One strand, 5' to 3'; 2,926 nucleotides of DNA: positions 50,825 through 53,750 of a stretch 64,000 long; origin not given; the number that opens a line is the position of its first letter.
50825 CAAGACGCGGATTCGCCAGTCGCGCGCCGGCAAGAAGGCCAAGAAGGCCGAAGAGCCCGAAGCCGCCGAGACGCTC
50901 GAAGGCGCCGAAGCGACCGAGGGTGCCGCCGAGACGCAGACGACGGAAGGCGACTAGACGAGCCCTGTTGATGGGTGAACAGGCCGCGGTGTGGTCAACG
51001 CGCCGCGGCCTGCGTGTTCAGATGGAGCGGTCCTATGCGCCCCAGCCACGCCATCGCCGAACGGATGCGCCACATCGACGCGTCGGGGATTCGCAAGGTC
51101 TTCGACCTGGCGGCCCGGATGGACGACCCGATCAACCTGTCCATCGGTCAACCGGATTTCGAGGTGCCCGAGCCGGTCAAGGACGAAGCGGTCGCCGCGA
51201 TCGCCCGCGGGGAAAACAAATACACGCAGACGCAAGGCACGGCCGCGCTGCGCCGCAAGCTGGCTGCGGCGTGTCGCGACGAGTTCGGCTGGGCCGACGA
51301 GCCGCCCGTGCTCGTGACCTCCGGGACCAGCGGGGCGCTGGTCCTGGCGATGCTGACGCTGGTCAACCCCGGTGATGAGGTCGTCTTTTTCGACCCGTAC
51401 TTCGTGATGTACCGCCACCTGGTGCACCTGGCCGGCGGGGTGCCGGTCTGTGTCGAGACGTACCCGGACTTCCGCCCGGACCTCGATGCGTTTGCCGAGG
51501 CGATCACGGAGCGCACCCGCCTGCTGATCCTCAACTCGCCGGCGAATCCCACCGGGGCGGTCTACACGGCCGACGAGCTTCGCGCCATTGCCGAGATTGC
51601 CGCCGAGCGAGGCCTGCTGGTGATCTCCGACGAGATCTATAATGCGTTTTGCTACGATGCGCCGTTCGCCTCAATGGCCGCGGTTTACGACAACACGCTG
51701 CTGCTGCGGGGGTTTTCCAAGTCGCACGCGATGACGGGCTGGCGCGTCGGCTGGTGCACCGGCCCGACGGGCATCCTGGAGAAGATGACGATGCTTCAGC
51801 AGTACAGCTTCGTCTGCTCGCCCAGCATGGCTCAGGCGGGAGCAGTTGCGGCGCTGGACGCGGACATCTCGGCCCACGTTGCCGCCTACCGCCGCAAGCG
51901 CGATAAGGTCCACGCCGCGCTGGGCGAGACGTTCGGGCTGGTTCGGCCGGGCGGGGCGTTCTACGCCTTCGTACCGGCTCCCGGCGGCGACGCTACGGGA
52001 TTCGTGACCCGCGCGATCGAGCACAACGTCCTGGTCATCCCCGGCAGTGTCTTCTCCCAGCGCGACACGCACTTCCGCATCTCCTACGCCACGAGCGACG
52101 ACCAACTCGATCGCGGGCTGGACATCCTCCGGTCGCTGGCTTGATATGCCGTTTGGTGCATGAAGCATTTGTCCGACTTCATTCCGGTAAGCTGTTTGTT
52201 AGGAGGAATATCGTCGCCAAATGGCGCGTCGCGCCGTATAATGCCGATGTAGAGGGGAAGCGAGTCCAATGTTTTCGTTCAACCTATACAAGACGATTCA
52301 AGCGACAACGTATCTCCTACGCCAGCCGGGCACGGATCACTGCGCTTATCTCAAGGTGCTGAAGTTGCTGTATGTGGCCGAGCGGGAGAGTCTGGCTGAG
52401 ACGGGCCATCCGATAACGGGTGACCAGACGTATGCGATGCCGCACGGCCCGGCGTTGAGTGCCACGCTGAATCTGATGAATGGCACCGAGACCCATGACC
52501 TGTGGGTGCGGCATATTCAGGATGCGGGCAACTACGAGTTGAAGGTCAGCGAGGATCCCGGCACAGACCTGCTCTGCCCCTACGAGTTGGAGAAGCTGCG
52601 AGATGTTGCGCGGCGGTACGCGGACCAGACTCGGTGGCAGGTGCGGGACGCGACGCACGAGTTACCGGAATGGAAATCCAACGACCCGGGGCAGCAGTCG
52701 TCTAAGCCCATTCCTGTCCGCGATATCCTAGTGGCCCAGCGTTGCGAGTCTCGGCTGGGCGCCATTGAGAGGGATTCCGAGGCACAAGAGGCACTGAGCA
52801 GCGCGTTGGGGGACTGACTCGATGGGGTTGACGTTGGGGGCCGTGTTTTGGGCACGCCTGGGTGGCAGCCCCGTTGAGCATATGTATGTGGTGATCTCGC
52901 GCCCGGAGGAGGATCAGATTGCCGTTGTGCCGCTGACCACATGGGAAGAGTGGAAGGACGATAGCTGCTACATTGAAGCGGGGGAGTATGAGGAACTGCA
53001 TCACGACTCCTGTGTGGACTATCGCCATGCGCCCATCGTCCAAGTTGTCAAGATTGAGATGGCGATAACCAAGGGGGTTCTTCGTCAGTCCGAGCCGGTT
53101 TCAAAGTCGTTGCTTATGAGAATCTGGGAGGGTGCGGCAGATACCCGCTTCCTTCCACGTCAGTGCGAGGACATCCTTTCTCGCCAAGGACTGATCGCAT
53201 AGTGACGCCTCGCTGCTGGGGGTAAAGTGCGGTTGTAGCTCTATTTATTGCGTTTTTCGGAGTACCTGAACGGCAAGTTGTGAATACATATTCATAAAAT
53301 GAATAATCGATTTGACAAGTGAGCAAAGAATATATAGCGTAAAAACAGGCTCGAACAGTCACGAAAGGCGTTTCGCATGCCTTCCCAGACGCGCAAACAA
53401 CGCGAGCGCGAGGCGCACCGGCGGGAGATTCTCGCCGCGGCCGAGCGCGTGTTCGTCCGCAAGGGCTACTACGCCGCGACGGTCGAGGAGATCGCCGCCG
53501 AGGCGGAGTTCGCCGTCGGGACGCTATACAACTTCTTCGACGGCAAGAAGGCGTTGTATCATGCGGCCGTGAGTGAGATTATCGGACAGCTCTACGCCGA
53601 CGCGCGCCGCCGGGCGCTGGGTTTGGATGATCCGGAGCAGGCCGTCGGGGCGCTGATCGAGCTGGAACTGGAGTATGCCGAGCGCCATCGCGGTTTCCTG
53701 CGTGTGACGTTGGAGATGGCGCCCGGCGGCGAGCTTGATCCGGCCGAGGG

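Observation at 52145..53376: Lower-GC islet with a Panacea (DUF4065) antitoxin gene and an unassigned 126-aa partner: candidate new toxin-antitoxin pair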

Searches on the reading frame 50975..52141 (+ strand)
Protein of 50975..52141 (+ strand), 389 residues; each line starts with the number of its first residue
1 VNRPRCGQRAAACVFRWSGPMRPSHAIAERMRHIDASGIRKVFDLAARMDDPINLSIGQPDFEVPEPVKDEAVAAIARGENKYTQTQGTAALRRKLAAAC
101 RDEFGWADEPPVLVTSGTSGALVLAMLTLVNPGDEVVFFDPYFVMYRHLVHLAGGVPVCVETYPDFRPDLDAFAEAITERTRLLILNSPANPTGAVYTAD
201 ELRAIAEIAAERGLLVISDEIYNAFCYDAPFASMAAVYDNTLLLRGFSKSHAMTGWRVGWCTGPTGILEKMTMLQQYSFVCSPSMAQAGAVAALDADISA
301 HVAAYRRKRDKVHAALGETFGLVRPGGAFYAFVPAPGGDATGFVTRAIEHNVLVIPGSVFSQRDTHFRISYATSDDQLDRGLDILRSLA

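Call 4: search_protein_families(library=pfam, proteins=[window:50975-52141:+], max_evalue=1)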
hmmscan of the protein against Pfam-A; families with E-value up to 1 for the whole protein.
window:50975-52141:+ (389 aa): 8 families
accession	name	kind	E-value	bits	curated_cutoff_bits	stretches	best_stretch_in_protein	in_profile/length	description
PF00155.27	Aminotran_1_2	-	3.3e-65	221.1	19.7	1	51-383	2-359/361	Aminotransferase class I and II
PF01041.23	DegT_DnrJ_EryC1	-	7.6e-10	39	19.8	1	82-219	19-145/360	DegT/DnrJ/EryC1/StrS aminotransferase family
PF01212.27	Beta_elim_lyase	-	7.4e-09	35.8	27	1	71-220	16-169/288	Beta-eliminating lyase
PF01053.26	Cys_Met_Meta_PP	-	7.1e-08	31.8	27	1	112-226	71-180/381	Cys/Met metabolism PLP-dependent enzyme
PF00266.25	Aminotran_5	-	0.00017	21.1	21.5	1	102-219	54-175/371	Aminotransferase class-V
PF04864.19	Alliinase_C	-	0.012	15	22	1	131-261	94-206/363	Allinase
PF01276.26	OKR_DC_1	-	0.17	11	27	1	113-162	86-135/417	Orn/Lys/Arg decarboxylase, major domain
PF03460.22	NIR_SIR_ferr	-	0.2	11.8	24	0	192-213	17-37/69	Nitrite/Sulfite reductase ferredoxin-like half domain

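Call 76: find_related_loci(query=window:50975-52141:+, collection=genome_contigs, flank=6000)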
Query window:50975-52141:+ (389 aa) in genome_contigs; peptide patterns used: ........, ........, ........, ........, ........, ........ (x = any residue, [..] = any of these).
359 stretches matched a pattern; 318 encode a relative of the query (tblastn E <= 1e-3); the best 80 are kept; 80 distinct loci.
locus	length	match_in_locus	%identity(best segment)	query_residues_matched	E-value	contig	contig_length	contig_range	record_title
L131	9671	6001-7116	82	20-389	0e+0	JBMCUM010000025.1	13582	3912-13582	MAG: Planctomycetota bacterium isolate D4M11_20 NODE_2514_length_13582_cov_8.404746, whole genome shotgun sequence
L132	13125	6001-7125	79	17-389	0e+0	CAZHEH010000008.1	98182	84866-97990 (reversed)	MAG TPA_asm: uncultured Planctomycetaceae bacterium isolate binchicken_co17_320 genome assembly, contig: NODE_644_length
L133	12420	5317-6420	75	22-389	0e+0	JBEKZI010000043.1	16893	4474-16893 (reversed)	MAG: Phycisphaerae bacterium isolate SPRUCE 695 SPRUCE_695_43, whole genome shotgun sequence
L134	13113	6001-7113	73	20-389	0e+0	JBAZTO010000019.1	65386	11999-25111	MAG: Phycisphaerae bacterium isolate SO_2017_GW1_204 NODE_2446_length_65386_cov_2.256562_OW334_2017, whole genome shotgu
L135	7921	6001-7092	74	26-389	0e+0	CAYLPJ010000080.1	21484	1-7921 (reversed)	MAG TPA_asm: uncultured Planctomycetaceae bacterium isolate SRP141376_co2_254 genome assembly, contig: NODE_5111_length_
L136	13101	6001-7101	73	25-389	0e+0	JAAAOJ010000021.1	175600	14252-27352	MAG: Planctomycetota bacterium isolate GSL.Bin20 NODE_4_length_175600_cov_0.570997, whole genome shotgun sequence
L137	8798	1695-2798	72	22-389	0e+0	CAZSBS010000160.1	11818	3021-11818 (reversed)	MAG TPA_asm: uncultured Planctomycetaceae bacterium isolate SRP178699_co1_604 genome assembly, contig: NODE_7336_length_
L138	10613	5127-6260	71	14-389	0e+0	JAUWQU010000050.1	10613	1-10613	MAG: Phycisphaerae bacterium isolate CSMAG_2510 CSMAG_2510_k141_996202_length_10613_cov_7.0000, whole genome shotgun seq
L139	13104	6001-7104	75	22-389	0e+0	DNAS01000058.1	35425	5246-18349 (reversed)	MAG TPA_asm: Phycisphaerales bacterium isolate UBA12270 contig_2630, whole genome shotgun sequence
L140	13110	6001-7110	72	22-389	0e+0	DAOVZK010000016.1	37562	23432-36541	MAG TPA_asm: Planctomycetota bacterium isolate CSMAG_1807 CSMAG_1807_k141_6490552_length_37562_cov_10.9943, whole genome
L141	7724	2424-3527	76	22-389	0e+0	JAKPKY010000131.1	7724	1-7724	MAG: Planctomycetota bacterium isolate JPAS_maxbin.168 k141_603750, whole genome shotgun sequence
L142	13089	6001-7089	73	27-389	0e+0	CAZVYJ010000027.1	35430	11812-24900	MAG TPA_asm: uncultured Planctomycetaceae bacterium isolate binchicken_co27_480 genome assembly, contig: NODE_2079_lengt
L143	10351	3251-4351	73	22-388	0e+0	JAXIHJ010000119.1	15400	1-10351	MAG: Planctomycetota bacterium isolate MAG37_tar_biofilm MAG37_119, whole genome shotgun sequence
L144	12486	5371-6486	71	21-389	0e+0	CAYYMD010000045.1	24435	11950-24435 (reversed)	MAG TPA_asm: uncultured Planctomycetaceae bacterium isolate SRP332253_co2_255 genome assembly, contig: NODE_1894_length_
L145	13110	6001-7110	74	21-388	0e+0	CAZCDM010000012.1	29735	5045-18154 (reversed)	MAG TPA_asm: uncultured Planctomycetaceae bacterium isolate binchicken_co8_369 genome assembly, contig: NODE_2041_length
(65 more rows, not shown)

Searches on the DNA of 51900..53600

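Call 90: search_rna_families(source=window, start=51900, end=53600, threshold=evalue, max_evalue=1)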
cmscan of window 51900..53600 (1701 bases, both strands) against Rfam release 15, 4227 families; matches with E-value up to 1: 0.
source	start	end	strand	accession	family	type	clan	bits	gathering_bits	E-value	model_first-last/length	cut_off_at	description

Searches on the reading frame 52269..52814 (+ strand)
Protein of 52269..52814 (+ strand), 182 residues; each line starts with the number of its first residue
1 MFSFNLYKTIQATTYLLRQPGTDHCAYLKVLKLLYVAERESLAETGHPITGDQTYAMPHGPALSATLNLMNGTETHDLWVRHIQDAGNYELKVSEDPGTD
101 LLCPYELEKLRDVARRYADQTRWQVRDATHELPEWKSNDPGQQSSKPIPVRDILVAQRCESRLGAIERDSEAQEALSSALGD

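Call 4: search_protein_families(library=pfam, proteins=[window:52269-52814:+], max_evalue=1)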
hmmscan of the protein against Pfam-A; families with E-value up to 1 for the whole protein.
window:52269-52814:+ (182 aa): 1 family
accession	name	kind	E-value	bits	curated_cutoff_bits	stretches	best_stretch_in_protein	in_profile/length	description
PF13274.11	SocA_Panacea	-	8.8e-19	68.9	25.7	1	31-136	2-113/113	Antitoxin SocA-like, Panacea domain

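Call 5: search_protein_families(library=padloc, proteins=[window:52269-52814:+], max_evalue=1)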
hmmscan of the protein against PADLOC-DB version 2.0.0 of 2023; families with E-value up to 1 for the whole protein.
window:52269-52814:+ (182 aa): 0 families
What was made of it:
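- No PADLOC defence model matches either protein (call 5).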

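Call 6: search_protein_families(library=ncbifam, proteins=[window:52269-52814:+], max_evalue=1)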
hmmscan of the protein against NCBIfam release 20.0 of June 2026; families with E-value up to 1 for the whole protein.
window:52269-52814:+ (182 aa): 0 families
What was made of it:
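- Tried and rejected: PADLOC and NCBIfam gave nothing (calls 5, 6), and Rfam gave nothing in 51900-53600 (call 90).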

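Call 7: search_protein_families(library=phrogs, proteins=[window:52269-52814:+], max_evalue=1)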
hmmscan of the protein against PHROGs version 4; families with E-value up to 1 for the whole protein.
window:52269-52814:+ (182 aa): 3 families
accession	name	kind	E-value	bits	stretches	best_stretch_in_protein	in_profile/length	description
phrog_1281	-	unknown function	4.9e-19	69.8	1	3-160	4-153/195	-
phrog_10390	-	unknown function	1.9e-08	35.2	1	8-139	150-274/299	-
phrog_3658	-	unknown function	0.022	16.1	1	4-43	2-40/91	-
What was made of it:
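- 52269..52817 (+): panA: standalone Panacea (DUF4065) antitoxin gene, 182 aa, preceded by a GAGGGG Shine-Dalgarno-like motif. PF13274 SocA_Panacea, E = 8.8e-19, 68.9 bits (cutoff 25.7), residues 31-136, with no other domain (call 4). phrog_1281, E = 4.9e-19 (call 7).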

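Call 65: search_protein_families(library=pfam, alignment_id=A4, max_evalue=0.001)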
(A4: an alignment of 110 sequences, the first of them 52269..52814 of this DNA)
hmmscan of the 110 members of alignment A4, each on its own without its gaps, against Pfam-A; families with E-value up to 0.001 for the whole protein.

A. member 1, window:52269-52814:+ (182 aa): 1 family
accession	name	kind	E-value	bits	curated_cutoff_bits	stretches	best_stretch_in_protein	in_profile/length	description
PF13274.11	SocA_Panacea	-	8.8e-19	68.9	25.7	1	31-136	2-113/113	Antitoxin SocA-like, Panacea domain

B. families by the number of members that match (of 110 scanned): 1 family
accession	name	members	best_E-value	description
PF13274.11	SocA_Panacea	110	1.1e-28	Antitoxin SocA-like, Panacea domain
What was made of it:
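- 110 of 110 partners tested are PF13274 (call 65).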
